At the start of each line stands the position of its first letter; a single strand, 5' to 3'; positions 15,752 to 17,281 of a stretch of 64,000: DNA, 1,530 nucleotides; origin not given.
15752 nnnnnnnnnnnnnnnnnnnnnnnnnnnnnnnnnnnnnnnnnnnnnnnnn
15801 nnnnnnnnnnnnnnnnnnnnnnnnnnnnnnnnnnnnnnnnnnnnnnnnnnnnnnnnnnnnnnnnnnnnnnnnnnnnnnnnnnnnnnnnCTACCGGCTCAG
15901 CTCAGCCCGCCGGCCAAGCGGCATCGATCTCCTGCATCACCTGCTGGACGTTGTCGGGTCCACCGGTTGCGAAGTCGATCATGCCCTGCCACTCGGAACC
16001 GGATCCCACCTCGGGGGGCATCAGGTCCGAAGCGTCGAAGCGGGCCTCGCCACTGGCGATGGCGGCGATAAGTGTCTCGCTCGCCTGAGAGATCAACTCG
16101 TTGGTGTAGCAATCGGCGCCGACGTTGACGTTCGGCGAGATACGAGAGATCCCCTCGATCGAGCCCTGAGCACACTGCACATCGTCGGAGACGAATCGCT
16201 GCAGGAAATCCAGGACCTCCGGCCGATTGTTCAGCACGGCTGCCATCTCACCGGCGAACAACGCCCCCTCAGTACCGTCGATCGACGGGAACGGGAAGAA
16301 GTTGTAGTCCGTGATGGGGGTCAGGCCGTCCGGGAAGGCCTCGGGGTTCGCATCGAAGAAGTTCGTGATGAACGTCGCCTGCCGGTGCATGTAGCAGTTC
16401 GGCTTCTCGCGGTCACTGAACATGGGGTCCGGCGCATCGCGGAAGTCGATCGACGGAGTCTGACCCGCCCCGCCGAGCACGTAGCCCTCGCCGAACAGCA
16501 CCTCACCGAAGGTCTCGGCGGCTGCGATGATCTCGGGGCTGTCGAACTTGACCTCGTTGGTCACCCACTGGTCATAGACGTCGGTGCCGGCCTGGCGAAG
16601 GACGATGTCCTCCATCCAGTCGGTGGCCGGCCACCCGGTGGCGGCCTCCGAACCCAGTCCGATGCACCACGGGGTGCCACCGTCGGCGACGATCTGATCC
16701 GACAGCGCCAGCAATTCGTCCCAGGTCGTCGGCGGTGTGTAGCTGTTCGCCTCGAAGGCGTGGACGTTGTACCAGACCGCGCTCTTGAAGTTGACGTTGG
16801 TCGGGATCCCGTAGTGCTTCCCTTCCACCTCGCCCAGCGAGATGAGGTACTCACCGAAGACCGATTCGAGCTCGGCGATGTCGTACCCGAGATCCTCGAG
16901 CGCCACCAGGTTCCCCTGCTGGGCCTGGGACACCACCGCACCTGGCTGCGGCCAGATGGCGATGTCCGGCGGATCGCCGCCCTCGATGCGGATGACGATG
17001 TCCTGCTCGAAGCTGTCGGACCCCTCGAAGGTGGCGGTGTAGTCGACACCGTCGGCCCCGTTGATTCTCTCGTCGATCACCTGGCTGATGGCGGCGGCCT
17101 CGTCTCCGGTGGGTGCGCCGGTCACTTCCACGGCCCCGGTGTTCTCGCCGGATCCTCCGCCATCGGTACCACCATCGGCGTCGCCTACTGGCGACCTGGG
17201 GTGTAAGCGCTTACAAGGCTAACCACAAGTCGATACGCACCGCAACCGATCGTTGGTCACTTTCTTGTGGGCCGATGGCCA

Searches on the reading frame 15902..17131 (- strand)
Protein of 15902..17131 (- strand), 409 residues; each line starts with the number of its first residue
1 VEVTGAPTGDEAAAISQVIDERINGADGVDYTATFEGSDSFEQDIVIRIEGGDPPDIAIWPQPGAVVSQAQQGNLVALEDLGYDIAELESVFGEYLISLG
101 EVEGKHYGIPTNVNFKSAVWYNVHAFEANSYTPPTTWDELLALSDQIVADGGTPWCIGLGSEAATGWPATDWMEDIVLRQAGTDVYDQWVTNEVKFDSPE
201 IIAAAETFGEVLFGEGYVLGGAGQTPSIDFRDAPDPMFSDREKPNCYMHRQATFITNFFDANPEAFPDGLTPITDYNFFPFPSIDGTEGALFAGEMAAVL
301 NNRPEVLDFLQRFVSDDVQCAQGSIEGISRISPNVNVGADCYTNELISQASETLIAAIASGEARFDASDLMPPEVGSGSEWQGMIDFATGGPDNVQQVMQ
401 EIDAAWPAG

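Call 35: search_protein_families(library=pfam, proteins=[window:15902-17131:-], max_evalue=0.001)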
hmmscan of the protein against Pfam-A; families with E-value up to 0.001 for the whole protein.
window:15902-17131:- (409 aa): 2 families
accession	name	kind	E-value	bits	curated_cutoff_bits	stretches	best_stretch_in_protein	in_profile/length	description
PF01547.30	SBP_bac_1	-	2e-21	77.7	26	1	11-317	6-304/307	Bacterial extracellular solute-binding protein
PF13416.11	SBP_bac_8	-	3.8e-12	47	27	1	35-209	16-163/279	Bacterial extracellular solute-binding protein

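Call 72: find_homologous_proteins(query=window:15902-17131:-, max_evalue=1e-40)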
Query window:15902-17131:- (409 aa): 7890 proteins with E <= 1e-40 among 8000 candidates; the best 120 are listed.
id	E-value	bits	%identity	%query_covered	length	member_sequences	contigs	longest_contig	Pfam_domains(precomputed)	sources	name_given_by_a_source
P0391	3.9e-276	933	100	100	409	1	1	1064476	PF13416.12,PF01547.31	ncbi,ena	-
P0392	1.0e-207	708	74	100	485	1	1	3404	PF13416.12,PF01547.31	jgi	jgi:alpha-glucoside transport system substrate-binding protein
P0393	1.7e-188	645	72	97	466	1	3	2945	PF13416.12,PF01547.31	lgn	-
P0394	6.8e-184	630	69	99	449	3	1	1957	PF13416.12,PF01547.31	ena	-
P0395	7.8e-184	629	69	100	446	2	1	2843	PF13416.12,PF01547.31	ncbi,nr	ncbi:MAG: ABC transporter substrate-binding protein [Acidimicrobiia bacterium]|nr:ABC transporter su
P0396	4.2e-178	611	67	98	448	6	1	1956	PF01547.31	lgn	-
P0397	6.1e-173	594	65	100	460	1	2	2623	PF13416.12,PF01547.31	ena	-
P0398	1.2e-170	586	64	100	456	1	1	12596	PF13416.12,PF01547.31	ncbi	-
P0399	1.1e-169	583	64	99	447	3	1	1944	PF13416.12,PF01547.31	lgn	-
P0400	1.2e-169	583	65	100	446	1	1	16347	PF13416.12,PF01547.31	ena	-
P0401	3.0e-169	581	63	100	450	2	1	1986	PF13416.12,PF01547.31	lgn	-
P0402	5.7e-168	577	63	100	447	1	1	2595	PF01547.31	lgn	-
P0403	2.2e-167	575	63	100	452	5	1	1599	PF13416.12,PF01547.31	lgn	-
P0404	9.9e-167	573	64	100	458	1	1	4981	PF01547.31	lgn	-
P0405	2.3e-166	572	63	100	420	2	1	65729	PF13416.12,PF01547.31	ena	-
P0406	4.3e-166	571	63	99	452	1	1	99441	PF13416.12,PF01547.31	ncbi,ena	-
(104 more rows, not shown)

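Call 75: find_encoding_contigs(protein=P0391, flank=3000, max_places=2)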
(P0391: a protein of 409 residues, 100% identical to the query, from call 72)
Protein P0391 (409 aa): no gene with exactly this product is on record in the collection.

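Call 76: find_encoding_contigs(protein=P0406, flank=6000, max_places=1)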
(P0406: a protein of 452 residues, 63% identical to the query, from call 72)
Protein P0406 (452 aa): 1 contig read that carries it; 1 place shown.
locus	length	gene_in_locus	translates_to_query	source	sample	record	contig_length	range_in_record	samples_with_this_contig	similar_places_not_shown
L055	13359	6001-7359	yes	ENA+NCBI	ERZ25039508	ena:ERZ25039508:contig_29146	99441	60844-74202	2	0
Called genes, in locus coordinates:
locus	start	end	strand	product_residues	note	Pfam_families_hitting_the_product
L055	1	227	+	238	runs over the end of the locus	PF00528:BPD_transp_1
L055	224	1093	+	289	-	PF00528:BPD_transp_1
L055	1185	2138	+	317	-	PF03935:SKN1_KRE6_Sbg1 (weak), PF00722:Glyco_hydro_16, PF26113:GH16_XgeA, PF03935:SKN1_KRE6_Sbg1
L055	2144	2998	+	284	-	PF00722:Glyco_hydro_16, PF26113:GH16_XgeA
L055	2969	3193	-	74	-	-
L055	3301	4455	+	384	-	PF00587:tRNA-synt_2b, PF03129:HGTP_anticodon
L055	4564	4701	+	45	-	-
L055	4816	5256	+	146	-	-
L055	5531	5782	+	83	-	-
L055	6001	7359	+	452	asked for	PF01547:SBP_bac_1, PF13416:SBP_bac_8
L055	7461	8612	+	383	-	PF00528:BPD_transp_1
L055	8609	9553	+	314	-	PF00528:BPD_transp_1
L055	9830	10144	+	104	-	-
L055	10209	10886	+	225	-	PF02308:MgtC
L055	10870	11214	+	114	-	-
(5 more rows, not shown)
